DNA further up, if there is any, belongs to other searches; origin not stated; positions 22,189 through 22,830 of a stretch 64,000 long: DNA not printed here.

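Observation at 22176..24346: One metalloregulator operator, two operons: His-rich zinc-ribbon gene carries a copy of the czrA-ATPase promoter/operator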

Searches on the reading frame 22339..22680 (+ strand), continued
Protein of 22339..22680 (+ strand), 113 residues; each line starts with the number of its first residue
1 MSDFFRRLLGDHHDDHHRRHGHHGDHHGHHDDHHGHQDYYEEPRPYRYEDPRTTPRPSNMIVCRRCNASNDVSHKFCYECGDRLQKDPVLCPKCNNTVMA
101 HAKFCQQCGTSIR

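Call 36: find_encoding_contigs(protein=P0196, flank=5000, max_places=1)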
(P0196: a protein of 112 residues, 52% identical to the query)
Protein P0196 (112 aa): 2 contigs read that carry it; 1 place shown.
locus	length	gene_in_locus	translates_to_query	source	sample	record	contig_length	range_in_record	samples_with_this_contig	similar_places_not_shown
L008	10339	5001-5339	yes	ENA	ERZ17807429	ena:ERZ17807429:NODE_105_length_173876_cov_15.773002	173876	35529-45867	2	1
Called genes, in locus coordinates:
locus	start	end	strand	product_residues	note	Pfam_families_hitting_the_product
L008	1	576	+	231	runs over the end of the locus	PF00072:Response_reg, PF00486:Trans_reg_C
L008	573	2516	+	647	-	PF00672:HAMP, PF00512:HisKA, PF02518:HATPase_c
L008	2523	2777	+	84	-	PF09851:SHOCT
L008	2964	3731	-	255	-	PF01522:Polysacc_deac_1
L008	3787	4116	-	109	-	PF06947:DUF1290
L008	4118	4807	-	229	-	PF05949:DUF881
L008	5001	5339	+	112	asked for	PF17032:Zn_ribbon_15 (faint), PF12773:DZR, PF13240:Zn_Ribbon_1 (weak), PF24463:DUF7577 (faint)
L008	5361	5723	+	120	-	PF12840:HTH_20 (weak), PF01022:HTH_5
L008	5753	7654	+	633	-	PF00122:E1-E2_ATPase, PF00702:Hydrolase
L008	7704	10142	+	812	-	PF00403:HMA, PF00122:E1-E2_ATPase, PF00702:Hydrolase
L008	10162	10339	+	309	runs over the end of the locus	PF01545:Cation_efflux, PF16916:ZT_dimer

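Call 37: find_encoding_contigs(protein=P0235, flank=5000, max_places=1)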
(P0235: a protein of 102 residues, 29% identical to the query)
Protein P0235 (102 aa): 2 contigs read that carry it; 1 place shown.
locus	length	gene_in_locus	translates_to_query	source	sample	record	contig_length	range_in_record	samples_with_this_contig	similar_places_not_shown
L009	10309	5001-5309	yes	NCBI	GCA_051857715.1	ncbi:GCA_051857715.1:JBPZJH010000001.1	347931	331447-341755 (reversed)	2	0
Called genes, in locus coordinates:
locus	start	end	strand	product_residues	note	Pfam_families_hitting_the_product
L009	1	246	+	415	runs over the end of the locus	PF02321:OEP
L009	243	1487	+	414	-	PF25971:CzcB_N, PF25917:BSH_RND (weak), PF25919:BSH_CusB (faint), PF25973:BSH_CzcB, PF25997:BSH_YhbJ (weak), PF25975:CzcB_C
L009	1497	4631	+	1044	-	PF00873:ACR_tran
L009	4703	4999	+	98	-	-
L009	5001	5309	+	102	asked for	PF17032:Zn_ribbon_15 (faint), PF13248:Zn_ribbon_3 (weak), PF12773:DZR, PF13240:Zn_Ribbon_1 (weak)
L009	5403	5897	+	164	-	PF04239:DUF421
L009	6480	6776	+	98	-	PF01022:HTH_5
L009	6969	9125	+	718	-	PF00122:E1-E2_ATPase, PF00702:Hydrolase, PF08282:Hydrolase_3 (faint)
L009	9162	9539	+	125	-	-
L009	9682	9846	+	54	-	-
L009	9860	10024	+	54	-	-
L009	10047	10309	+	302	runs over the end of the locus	PF01545:Cation_efflux, PF16916:ZT_dimer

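Call 45: find_related_loci(query=A4, collection=genome_contigs, flank=6000)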
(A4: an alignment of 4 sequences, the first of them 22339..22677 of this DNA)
Query A4 (113 aa) in genome_contigs; peptide patterns used: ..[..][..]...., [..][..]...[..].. (x = any residue, [..] = any of these).
600 stretches matched a pattern (row limit reached: there are more); 27 encode a relative of the query (tblastn E <= 1e-3); 27 distinct loci.
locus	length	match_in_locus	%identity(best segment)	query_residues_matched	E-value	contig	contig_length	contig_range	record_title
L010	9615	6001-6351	48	1-112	5e-25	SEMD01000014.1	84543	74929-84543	Sporolactobacillus sp. THM7-4 NODE_14_length_84543_cov_95.8689, whole genome shotgun sequence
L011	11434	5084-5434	48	1-112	5e-25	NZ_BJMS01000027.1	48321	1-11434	Sporolactobacillus inulinus strain NBRC 13595 sequence027, whole genome shotgun sequence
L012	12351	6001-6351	48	1-112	5e-25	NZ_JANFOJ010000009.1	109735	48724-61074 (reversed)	Sporolactobacillus sp. STSJ-5 9, whole genome shotgun sequence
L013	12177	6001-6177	45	53-112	7e-15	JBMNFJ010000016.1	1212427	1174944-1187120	MAG: Caldicoprobacterales bacterium isolate SBF912LR0HQ0095 contig_9667, whole genome shotgun sequence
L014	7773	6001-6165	41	59-112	1e-13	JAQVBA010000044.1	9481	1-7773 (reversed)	MAG: Acholeplasmataceae bacterium isolate STD2_54 NODE_28970_length_9481_cov_39.713171_Sandtown_D2, whole genome shotgun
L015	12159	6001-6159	42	58-112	1e-12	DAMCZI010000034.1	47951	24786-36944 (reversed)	MAG TPA_asm: Clostridiaceae bacterium isolate CTOTU50225 NODE_80_length_47951_cov_6.043260, whole genome shotgun sequenc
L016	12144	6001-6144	46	63-112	2e-11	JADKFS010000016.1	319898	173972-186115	MAG: Candidatus Ribeiella danica isolate Ribe_BAT3C.183 tig00277701-10-3199390, whole genome shotgun sequence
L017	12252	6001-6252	33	53-112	3e-11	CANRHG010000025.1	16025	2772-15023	MAG: uncultured Eubacteriaceae bacterium isolate Lapin-032__bin67 genome assembly, contig: Lapin-032__NODE_5351_length_1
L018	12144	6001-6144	46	63-113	4e-11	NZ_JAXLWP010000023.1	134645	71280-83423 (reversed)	MAG: Kouleothrix sp. isolate STL-CHL26 C2.196.fa-23, whole genome shotgun sequence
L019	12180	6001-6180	43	50-110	2e-11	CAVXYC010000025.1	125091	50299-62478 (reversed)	MAG: uncultured Chloroflexia bacterium isolate MFD02840.bin.2.323 genome assembly, contig: contig_70916, whole genome sh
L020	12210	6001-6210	44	58-113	7e-11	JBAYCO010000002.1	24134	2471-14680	MAG: Victivallaceae bacterium isolate SO_2016_CLC_T2_3 scaffold01420_PH3_Jul20_2016, whole genome shotgun sequence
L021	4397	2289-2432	42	63-112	1e-10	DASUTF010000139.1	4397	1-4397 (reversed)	MAG TPA_asm: Pyrinomonadaceae bacterium isolate SMAG_U1756 k141_1366886, whole genome shotgun sequence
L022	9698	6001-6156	38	60-112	3e-10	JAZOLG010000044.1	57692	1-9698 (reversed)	MAG: Bacilli bacterium isolate T1900045656_YK20190350.MAGScoT_cleanbin_000009 SGB_8238_k141_302530, whole genome shotgun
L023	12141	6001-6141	40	63-112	1e-9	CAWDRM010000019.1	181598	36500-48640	MAG: uncultured Alphaproteobacteria bacterium isolate MFD05377.bin.2.85 genome assembly, contig: contig_53030, whole gen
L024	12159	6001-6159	38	58-113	2e-8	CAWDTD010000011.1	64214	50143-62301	MAG: uncultured delta proteobacterium isolate MFD03726.bin.2.121 genome assembly, contig: contig_36807, whole genome sho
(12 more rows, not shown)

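Call 52: find_encoding_contigs(protein=P0232, flank=5000, max_places=1)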
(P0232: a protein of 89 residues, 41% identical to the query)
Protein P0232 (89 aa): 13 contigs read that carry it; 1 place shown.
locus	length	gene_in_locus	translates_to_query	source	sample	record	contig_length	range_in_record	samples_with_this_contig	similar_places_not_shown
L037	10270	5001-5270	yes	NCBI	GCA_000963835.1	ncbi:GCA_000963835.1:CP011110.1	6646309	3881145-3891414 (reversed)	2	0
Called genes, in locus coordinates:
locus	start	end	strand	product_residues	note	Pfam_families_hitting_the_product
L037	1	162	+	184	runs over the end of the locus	PF06175:MiaE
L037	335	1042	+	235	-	PF00072:Response_reg, PF00486:Trans_reg_C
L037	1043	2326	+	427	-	PF00672:HAMP, PF00512:HisKA, PF13581:HATPase_c_2 (faint), PF02518:HATPase_c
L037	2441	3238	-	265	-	PF06629:MipA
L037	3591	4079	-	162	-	PF04828:GFA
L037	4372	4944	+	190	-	PF02659:Mntp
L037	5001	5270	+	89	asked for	PF18912:DZR_2 (weak), PF24463:DUF7577, PF13248:Zn_ribbon_3 (faint), PF12773:DZR, PF13240:Zn_Ribbon_1 (weak)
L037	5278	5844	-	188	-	PF00583:Acetyltransf_1 (weak)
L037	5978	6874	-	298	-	PF00126:HTH_1, PF03466:LysR_substrate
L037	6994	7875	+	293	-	PF13452:FAS1_DH_region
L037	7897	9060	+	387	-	PF02771:Acyl-CoA_dh_N, PF02770:Acyl-CoA_dh_M, PF00441:Acyl-CoA_dh_1, PF08028:Acyl-CoA_dh_2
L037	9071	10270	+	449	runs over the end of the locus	PF03972:MmgE_PrpD_N, PF19305:MmgE_PrpD_C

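Call 53: find_encoding_contigs(protein=P0226, flank=5000, max_places=1)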
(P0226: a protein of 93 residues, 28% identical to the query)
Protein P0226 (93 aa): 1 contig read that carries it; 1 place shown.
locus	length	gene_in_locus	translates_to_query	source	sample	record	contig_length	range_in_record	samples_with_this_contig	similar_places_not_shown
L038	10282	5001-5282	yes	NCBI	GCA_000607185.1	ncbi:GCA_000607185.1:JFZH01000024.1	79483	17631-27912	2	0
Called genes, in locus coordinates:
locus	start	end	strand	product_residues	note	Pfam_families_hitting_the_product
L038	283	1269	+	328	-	PF04280:Tim44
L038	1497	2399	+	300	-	PF01790:LGT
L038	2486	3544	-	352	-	PF00892:EamA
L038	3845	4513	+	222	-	-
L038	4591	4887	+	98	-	-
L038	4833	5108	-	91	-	-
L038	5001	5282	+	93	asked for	PF17032:Zn_ribbon_15 (faint), PF13248:Zn_ribbon_3 (faint), PF24463:DUF7577 (faint), PF12773:DZR, PF13240:Zn_Ribbon_1 (faint)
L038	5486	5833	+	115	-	-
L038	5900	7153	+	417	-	PF02321:OEP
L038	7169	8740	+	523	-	PF25971:CzcB_N, PF25917:BSH_RND (weak), PF25919:BSH_CusB, PF25973:BSH_CzcB, PF25893:HH_CzcB, PF25954:Beta-barrel_RND_2, PF25975:CzcB_C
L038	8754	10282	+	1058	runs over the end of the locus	PF00873:ACR_tran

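Call 54: find_encoding_contigs(protein=P0164, flank=5000, max_places=1)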
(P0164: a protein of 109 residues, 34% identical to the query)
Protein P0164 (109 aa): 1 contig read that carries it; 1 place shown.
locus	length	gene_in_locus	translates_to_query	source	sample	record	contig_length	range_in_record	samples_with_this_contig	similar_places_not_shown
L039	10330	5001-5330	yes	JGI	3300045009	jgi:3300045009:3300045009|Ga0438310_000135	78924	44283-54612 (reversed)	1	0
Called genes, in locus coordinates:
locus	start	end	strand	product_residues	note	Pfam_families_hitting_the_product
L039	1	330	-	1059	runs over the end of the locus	PF00873:ACR_tran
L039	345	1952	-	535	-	PF25971:CzcB_N, PF25917:BSH_RND (faint), PF25973:BSH_CzcB, PF25885:HH_EMRA (weak), PF25919:BSH_CusB, PF25893:HH_CzcB, PF25954:Beta-barrel_RND_2, PF25975:CzcB_C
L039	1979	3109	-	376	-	PF02321:OEP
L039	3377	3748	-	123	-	PF28244:CzcI (weak)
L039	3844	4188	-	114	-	PF16986:CzcE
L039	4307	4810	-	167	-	PF02308:MgtC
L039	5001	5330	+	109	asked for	PF12773:DZR, PF13240:Zn_Ribbon_1 (faint)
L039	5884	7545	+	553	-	PF02878:PGM_PMM_I, PF02879:PGM_PMM_II, PF02880:PGM_PMM_III, PF00408:PGM_PMM_IV (weak)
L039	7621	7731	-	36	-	-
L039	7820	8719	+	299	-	-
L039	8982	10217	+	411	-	PF00872:Transposase_mut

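Call 68: predict_structure(alignment_id=A3)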
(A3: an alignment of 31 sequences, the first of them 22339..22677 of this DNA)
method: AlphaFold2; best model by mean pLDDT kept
length: 113 residues; sequences in the alignment: 31
mean_pLDDT: 69.3   pTM: 0.32
mean pLDDT of the five models: 69.3, 69.2, 68.7, 68.3, 68.2
residues with pLDDT >= 90: 27; 70-90: 26; 50-70: 30; < 50: 30
segments of 3 or more residues with pLDDT < 50: 1-3, 12-16, 24-40
pLDDT, mean of each block of 10 residues (from residue 1): 51 49 47 45 60 64 90 89 80 89 91 85
secondary structure, 60 per line:
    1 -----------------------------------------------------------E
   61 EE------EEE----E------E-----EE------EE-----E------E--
elements in order: E60-62 E69-71
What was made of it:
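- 22339..22680 (+): His-rich double-zinc-ribbon protein, 113 aa. It has 14 His and 10 Asp/Glu in the first 45 residues, a Pro/Tyr/Arg-rich linker, then two CxxC...CxxC ribbons. AlphaFold: residues 1-58 low confidence, 59-113 zinc ribbons at pLDDT about 80-91 per 10-residue block (call 68).
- On CopZ/HMA metallochaperone: The model shows only zinc ribbons (call 68).
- AlphaFold gave no confident N-terminal helix (call 68).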

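Call 72: fold_search(model_id=the predicted structure, library=pdb)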
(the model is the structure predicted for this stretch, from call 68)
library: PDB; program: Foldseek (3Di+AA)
matches with E <= 10: 349; with E <= 0.001: 0
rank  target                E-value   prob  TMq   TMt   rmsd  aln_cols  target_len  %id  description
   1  7r7j_A                7.4e-02  0.77  0.24  0.06   9.6        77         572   18  Crystal structure of RadD with ADP (released 2022-04-13)
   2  7r7j_B                1.0e-01  0.99  0.24  0.05   1.3        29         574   34  Crystal structure of RadD with ADP (released 2022-04-13)
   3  9lwf_N                1.3e-01  0.51  0.21  0.10   8.9        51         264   24  Cryo-EM structure of dual sensor bound GATOR2 complex (released 2025-08-13)
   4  9lvj_C                1.5e-01  0.57  0.23  0.05   9.3        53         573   19  Cryo-EM structure of Sestrin2 bound human GATOR2 complex (released 2025-08-13)
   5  6skf_Bj               1.6e-01  0.99  0.21  0.49   0.6        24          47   42  Cryo-EM Structure of T. kodakarensis 70S ribosome (released 2020-07-29)
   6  9nwe_A                1.6e-01  0.80  0.25  0.03   6.1        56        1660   25  E3 ligase UBR4-KCMF1-calmodulin complex (released 2025-06-18)
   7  9d9z_A                1.6e-01  0.80  0.25  0.01   6.1        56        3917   25  Structure of human UBR4-KCMF1-CaM E3 ligase complex (Silencing Factor of the Integrated stress response, SiFI) (released 2025-06-11)
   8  9lvk_C                1.7e-01  0.51  0.23  0.05   9.3        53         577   19  Cryo-EM structure of CASTOR1 bound human GATOR2 complex (released 2025-08-13)
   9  7uhy_B                1.7e-01  0.30  0.24  0.05   8.9        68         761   18  Human GATOR2 complex (released 2022-07-20)
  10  9nri_Be               1.8e-01  0.89  0.20  0.49   4.6        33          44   30  Methanosarcina acetivorans 50S subunit obtained from acetate-grown cells (released 2025-09-24)
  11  7mo5_B                2.0e-01  0.99  0.24  0.71   2.0        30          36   20  Crystal Structure of the ZnF4 of Nucleoporin NUP153 in complex with Ran-GDP (released 2022-06-15)
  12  9lvj_D                2.1e-01  0.51  0.22  0.10   8.9        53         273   21  Cryo-EM structure of Sestrin2 bound human GATOR2 complex (released 2025-08-13)
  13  9lwf_I                2.3e-01  0.47  0.23  0.05   9.3        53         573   19  Cryo-EM structure of dual sensor bound GATOR2 complex (released 2025-08-13)
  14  7mo3_B                2.7e-01  0.97  0.23  0.65   2.0        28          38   28  Crystal Structure of the ZnF3 of Nucleoporin NUP153 in complex with Ran-GDP, resolution 2.05 Angstrom (released 2022-06-15)
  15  3gj4_B                3.3e-01  0.97  0.22  0.83   0.7        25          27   24  Crystal structure of human RanGDP-Nup153ZnF3 complex (released 2009-08-04)
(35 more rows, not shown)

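Call 77: find_encoding_contigs(protein=window:22339-22680:+, flank=3000, max_places=4)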
Protein window:22339-22680:+ (113 aa): 6 contigs read that carry it; 4 places shown.
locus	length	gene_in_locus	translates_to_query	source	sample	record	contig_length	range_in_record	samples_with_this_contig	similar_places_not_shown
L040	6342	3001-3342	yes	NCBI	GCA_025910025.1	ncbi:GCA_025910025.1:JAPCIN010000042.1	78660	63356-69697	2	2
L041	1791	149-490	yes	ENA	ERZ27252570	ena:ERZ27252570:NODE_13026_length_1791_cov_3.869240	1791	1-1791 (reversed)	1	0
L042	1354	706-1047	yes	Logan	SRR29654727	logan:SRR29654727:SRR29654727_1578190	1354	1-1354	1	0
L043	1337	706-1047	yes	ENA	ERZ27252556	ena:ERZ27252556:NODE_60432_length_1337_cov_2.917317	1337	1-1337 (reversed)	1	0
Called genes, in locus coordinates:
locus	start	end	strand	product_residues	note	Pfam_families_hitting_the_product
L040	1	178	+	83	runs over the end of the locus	-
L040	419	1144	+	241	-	PF02535:Zip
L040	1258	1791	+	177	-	PF13798:PCYCGC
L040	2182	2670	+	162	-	PF13798:PCYCGC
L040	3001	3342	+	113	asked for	PF17032:Zn_ribbon_15 (faint), PF13248:Zn_ribbon_3 (faint), PF12773:DZR, PF13240:Zn_Ribbon_1 (weak)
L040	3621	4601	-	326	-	PF01545:Cation_efflux, PF16916:ZT_dimer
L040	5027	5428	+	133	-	PF12840:HTH_20 (weak), PF01022:HTH_5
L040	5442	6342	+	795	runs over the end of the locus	PF00403:HMA, PF00122:E1-E2_ATPase, PF00702:Hydrolase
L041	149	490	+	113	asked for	PF17032:Zn_ribbon_15 (faint), PF13248:Zn_ribbon_3 (faint), PF12773:DZR, PF13240:Zn_Ribbon_1 (weak)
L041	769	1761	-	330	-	PF01545:Cation_efflux, PF16916:ZT_dimer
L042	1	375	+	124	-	?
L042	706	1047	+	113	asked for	PF17032:Zn_ribbon_15 (faint), PF13248:Zn_ribbon_3 (faint), PF12773:DZR, PF13240:Zn_Ribbon_1 (weak)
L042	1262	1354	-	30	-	?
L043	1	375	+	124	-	?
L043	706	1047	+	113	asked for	PF17032:Zn_ribbon_15 (faint), PF13248:Zn_ribbon_3 (faint), PF12773:DZR, PF13240:Zn_Ribbon_1 (weak)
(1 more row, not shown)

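Call 86: find_related_loci(query=A9, collection=metagenome_contigs, flank=6000)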
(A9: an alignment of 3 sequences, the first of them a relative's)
Query A9 (113 aa) in metagenome_contigs; peptide patterns used: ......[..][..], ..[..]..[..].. (x = any residue, [..] = any of these).
600 stretches matched a pattern (row limit reached: there are more); 99 encode a relative of the query (tblastn E <= 1e-3); the best 80 are kept; 80 distinct loci.
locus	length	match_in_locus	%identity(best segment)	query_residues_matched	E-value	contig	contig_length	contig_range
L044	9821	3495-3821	48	1-111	4e-25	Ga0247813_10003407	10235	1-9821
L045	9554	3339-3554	51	37-111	3e-19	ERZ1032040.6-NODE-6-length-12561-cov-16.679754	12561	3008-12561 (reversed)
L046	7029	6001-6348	41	1-110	7e-18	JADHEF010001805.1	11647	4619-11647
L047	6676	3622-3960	43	1-110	7e-18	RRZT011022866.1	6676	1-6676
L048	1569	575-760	58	49-108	8e-17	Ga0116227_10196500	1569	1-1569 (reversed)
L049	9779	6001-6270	38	1-110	5e-16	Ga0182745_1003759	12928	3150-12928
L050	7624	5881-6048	63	54-109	8e-16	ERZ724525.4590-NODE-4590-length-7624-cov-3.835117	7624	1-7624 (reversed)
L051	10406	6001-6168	63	54-109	8e-16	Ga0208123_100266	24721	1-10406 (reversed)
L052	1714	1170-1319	64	61-110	1e-15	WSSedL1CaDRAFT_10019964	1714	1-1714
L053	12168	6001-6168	52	56-111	4e-15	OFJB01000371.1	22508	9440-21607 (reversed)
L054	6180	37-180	67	63-110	5e-15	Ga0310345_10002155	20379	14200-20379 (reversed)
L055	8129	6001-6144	67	63-110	6e-15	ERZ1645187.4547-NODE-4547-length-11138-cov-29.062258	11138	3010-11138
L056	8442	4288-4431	67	63-110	6e-15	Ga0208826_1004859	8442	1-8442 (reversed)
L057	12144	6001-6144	67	63-110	6e-15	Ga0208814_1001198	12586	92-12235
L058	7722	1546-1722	54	54-112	1e-14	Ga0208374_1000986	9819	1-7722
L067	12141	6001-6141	55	63-109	1e-13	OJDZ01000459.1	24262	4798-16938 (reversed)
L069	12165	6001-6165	56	56-110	1e-12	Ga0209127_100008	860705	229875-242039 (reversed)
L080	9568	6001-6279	37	1-110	3e-12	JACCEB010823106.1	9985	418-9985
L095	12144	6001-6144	54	63-110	2e-11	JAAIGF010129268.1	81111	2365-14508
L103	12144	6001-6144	50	63-110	9e-11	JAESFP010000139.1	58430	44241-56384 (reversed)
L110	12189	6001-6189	46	45-107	7e-10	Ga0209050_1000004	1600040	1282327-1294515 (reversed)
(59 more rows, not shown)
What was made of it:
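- Tried and rejected: Narrower alignments worked (calls 45, 86).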

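Call 90: search_protein_families(library=pfam, proteins=[L069:4337-5857:-, L069:6253-8319:+, L110:5197-5865:+, L110:6227-6814:+, L049:4957-5247:-, L049:6362-8473:-, L051:5221-5877:+, L051:6202-6924:+, L051:2157-5165:-, L110:4109-4921:-], max_evalue=0.00001)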
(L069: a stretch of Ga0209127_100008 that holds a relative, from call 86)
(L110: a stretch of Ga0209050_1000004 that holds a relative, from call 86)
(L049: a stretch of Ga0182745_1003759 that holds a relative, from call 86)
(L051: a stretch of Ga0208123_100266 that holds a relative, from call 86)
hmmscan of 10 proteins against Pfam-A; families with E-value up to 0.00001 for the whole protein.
L069:4337-5857:- (507 aa): 6 families
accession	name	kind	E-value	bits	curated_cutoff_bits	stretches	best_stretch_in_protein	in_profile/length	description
PF07992.20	Pyr_redox_2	-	3.2e-74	250.4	26.1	1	61-373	1-291/291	Pyridine nucleotide-disulphide oxidoreductase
PF02852.28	Pyr_redox_dim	-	1.7e-35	122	25.3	1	393-501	1-109/110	Pyridine nucleotide-disulphide oxidoreductase, dimerisation domain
PF00070.33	Pyr_redox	-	5.9e-23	81.6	22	1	225-300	1-78/82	Pyridine nucleotide-disulphide oxidoreductase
PF13738.12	Pyr_redox_3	-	1.3e-16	61.2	30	1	175-357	112-305/305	Pyridine nucleotide-disulphide oxidoreductase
PF03486.20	HI0933_like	-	4e-08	33.5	50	0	264-342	109-187/244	HI0933-like protein Rossmann domain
PF12831.13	FAD_oxidored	-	9.4e-07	28.9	27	1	62-169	1-108/416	FAD dependent oxidoreductase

L069:6253-8319:+ (689 aa): 1 family
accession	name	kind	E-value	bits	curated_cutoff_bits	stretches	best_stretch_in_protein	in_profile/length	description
PF01326.24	PPDK_N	-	3.7e-48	164.9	27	1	386-686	3-311/328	Pyruvate phosphate dikinase, AMP/ATP-binding domain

L110:5197-5865:+ (223 aa): 0 families

L110:6227-6814:+ (196 aa): 0 families

L049:4957-5247:- (97 aa): 0 families

L049:6362-8473:- (704 aa): 1 family
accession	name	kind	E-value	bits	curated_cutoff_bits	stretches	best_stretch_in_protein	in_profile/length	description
PF11843.13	DUF3363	-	4.1e-117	391.9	28.4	1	325-703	2-375/375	Protein of unknown function (DUF3363)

L051:5221-5877:+ (219 aa): 3 families
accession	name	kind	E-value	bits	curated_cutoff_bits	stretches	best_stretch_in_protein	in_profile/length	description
PF00239.26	Resolvase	-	2.1e-49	167.8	23.3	1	32-164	2-144/145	Resolvase, N terminal domain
PF02796.21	HTH_7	-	1.1e-10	41.9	23.8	1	167-209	1-43/45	Helix-turn-helix domain of resolvase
PF13384.12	HTH_23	-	7.1e-06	26.1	24.6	0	180-208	10-38/50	Homeodomain-like domain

L051:6202-6924:+ (241 aa): 1 family
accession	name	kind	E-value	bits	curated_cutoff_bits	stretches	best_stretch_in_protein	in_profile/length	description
PF02535.28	Zip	-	2e-16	60.6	35.1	2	102-237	180-322/323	ZIP Zinc transporter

L051:2157-5165:- (1003 aa): 2 families
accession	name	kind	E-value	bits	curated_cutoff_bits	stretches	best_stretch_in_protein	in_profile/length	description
PF01526.23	DDE_Tnp_Tn3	-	5.1e-158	526.3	24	1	595-981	1-389/389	Tn3 transposase DDE domain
PF13700.11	DUF4158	-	1.2e-51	175.4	27.4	1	21-184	1-165/165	Domain of unknown function (DUF4158)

L110:4109-4921:- (271 aa): 1 family
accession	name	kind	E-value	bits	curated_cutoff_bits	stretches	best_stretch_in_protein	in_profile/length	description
PF06629.18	MipA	-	6.5e-28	98.8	24.2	1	42-271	3-221/221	MltA-interacting protein MipA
